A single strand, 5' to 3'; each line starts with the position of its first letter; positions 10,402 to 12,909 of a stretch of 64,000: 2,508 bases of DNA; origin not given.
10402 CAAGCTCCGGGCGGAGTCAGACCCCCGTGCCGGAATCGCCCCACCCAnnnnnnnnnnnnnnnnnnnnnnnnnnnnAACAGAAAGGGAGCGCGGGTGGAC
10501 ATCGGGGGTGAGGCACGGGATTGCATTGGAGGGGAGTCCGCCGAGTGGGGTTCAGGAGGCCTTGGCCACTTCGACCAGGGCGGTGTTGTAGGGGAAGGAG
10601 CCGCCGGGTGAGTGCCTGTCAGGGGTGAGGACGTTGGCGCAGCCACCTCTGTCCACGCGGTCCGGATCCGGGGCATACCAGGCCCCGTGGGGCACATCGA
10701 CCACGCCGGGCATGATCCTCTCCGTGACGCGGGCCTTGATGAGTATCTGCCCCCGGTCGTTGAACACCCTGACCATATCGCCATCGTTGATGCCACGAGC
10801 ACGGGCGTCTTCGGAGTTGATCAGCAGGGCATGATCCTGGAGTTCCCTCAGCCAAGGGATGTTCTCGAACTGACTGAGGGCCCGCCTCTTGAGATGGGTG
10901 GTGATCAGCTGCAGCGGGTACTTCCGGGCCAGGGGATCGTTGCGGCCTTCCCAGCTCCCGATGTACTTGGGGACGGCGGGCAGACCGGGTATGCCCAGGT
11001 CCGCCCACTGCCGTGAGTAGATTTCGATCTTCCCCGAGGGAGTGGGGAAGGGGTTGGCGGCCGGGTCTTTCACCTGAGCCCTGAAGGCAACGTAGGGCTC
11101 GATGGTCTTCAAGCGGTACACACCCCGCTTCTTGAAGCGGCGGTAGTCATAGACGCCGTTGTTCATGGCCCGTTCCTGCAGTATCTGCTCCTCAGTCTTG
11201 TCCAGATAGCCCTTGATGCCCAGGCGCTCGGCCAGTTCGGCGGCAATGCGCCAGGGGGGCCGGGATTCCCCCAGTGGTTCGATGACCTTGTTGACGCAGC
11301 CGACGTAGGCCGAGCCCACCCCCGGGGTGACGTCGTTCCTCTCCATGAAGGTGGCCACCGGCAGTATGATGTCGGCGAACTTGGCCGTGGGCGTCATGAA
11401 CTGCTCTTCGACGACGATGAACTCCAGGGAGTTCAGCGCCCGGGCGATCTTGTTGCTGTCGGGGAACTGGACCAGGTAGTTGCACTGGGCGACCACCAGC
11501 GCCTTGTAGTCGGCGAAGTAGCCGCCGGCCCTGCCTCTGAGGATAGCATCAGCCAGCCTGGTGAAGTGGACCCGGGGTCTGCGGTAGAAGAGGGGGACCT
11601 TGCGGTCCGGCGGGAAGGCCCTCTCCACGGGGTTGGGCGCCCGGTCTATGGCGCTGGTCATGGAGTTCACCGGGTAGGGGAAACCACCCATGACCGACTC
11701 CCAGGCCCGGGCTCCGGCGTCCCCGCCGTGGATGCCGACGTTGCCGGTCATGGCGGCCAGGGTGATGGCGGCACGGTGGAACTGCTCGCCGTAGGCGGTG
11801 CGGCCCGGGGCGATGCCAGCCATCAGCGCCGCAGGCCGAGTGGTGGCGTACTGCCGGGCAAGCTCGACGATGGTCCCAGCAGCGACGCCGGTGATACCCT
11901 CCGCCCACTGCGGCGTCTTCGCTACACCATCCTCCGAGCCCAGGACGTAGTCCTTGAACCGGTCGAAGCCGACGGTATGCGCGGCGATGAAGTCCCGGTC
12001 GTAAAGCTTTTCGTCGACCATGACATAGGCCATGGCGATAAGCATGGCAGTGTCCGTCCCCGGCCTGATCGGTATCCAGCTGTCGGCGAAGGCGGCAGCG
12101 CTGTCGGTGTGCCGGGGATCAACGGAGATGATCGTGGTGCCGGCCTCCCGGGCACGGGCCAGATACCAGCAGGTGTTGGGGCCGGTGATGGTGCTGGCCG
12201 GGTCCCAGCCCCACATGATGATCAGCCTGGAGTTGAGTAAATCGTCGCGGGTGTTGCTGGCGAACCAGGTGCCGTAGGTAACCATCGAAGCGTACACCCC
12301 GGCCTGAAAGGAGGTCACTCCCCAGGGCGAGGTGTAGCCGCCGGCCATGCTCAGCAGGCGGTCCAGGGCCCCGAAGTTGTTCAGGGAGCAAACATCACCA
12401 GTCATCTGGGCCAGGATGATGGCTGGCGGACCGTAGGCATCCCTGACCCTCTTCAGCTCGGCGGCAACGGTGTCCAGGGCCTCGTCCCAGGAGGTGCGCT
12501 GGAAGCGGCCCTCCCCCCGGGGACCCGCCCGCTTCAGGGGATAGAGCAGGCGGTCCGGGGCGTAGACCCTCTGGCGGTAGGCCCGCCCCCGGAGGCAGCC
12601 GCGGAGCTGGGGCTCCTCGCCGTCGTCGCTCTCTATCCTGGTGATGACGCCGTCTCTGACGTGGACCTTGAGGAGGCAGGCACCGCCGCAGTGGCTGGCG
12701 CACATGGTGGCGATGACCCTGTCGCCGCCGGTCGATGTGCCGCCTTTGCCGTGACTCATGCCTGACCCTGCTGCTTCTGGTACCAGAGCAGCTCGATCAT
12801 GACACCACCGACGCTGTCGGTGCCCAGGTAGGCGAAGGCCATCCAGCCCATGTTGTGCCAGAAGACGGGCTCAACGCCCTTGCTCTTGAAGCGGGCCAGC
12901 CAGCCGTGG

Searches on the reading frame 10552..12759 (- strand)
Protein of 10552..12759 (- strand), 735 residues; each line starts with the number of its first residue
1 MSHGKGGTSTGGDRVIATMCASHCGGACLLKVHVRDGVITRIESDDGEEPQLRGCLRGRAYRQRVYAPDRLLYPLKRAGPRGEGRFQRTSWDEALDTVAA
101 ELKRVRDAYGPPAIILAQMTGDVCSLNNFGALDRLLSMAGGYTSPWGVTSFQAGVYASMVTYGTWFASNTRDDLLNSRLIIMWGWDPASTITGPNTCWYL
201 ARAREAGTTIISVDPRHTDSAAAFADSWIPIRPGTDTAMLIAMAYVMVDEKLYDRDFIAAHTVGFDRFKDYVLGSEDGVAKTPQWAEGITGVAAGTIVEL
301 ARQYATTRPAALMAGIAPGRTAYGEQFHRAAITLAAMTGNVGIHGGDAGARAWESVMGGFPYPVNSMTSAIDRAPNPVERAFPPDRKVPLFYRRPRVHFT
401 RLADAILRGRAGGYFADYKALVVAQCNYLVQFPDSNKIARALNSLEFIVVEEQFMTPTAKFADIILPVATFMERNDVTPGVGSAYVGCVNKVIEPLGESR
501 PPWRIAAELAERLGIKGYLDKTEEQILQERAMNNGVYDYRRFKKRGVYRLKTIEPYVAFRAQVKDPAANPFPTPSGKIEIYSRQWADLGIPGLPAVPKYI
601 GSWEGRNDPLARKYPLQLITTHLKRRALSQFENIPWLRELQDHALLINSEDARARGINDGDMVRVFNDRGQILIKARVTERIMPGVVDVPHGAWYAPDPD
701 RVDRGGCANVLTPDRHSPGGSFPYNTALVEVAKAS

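Call 10: search_protein_families(library=pfam, proteins=[window:10552-12759:-], max_evalue=0.0001)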
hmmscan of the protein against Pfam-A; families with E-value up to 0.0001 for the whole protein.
window:10552-12759:- (735 aa): 3 families
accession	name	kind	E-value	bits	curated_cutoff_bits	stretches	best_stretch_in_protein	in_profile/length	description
PF00384.28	Molybdopterin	-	1.2e-53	182.8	24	1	70-512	1-353/353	Molybdopterin oxidoreductase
PF01568.27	Molydop_binding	-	4.4e-28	97.9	26.8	1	616-719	1-100/110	Molydopterin dinucleotide binding domain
PF04879.21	Molybdop_Fe4S4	-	2.1e-10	40.8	22.7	1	14-66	2-54/55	Molybdopterin oxidoreductase Fe4S4 domain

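Call 51: search_protein_families(library=ncbifam, proteins=[window:10552-12759:-], max_evalue=0.00001)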
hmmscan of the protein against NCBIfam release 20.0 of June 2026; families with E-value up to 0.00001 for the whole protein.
window:10552-12759:- (735 aa): 27 families (the best 25 are shown)
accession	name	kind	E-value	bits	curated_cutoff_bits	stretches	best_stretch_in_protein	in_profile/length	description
TIGR02166.1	dmsA_ynfE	subfamily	1.3e-193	645.2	777.7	1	13-734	42-794/794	DMSO/selenate family reductase complex A subunit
NF011566.1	PRK14990.1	exception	1.2e-145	486.6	1600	1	11-733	54-813/814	dimethylsulfoxide reductase subunit A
NF041885.1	selenate_YnfE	exception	1.2e-143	479.8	1675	1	11-733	44-804/805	selenate/tellurate reductase subunit YnfE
NF041884.1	selenate_YnfF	exception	1.9e-142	475.9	1650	2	12-352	42-402/798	selenate/tellurate reductase subunit YnfF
TIGR00509.1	bisC_fam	subfamily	1e-124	417.5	1017.55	1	31-731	8-751/772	molybdopterin guanine dinucleotide-containing S/N-oxide reductase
NF011682.0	PRK15102.1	equivalog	4.3e-98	329.4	909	1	78-717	112-791/829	trimethylamine-N-oxide reductase TorA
TIGR02164.1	torA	equivalog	5.6e-95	319.1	1465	1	30-712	52-782/824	trimethylamine-N-oxide reductase TorA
TIGR01591.1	Fdh-alpha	equivalog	7.4e-89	298.6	666.25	2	19-346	2-316/672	formate dehydrogenase subunit alpha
TIGR03479.1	DMSO_red_II_alp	subfamily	8.9e-85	285.4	984.75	3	20-261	62-306/913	molybdopterin-dependent oxidoreductase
NF012032.0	PRK15488.1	equivalog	6.6e-82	275.7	694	1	10-732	38-757/759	thiosulfate reductase PhsA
NF047855.1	AssmNtatRedNasC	equivalog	2.8e-48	164.7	1100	2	15-349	20-344/708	assimilatory nitrate reductase catalytic subunit NasC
NF042978.1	EthbenzDh_ebdA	equivalog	5.7e-42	143.5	2000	1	25-262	89-329/977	ethylbenzene dehydrogenase subunit alpha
NF041783.2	mnquin_red_QrcB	equivalog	2.7e-35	121.7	440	2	19-346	55-364/695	menaquinone reductase molybdopterin-binding-like subunit QrcB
TIGR01553.1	formate-DH-alph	equivalog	3e-34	118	814.2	1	15-264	47-306/1009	formate dehydrogenase-N subunit alpha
TIGR01580.1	narG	equivalog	1.5e-33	115.6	1084.15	1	81-255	152-321/1235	nitrate reductase subunit alpha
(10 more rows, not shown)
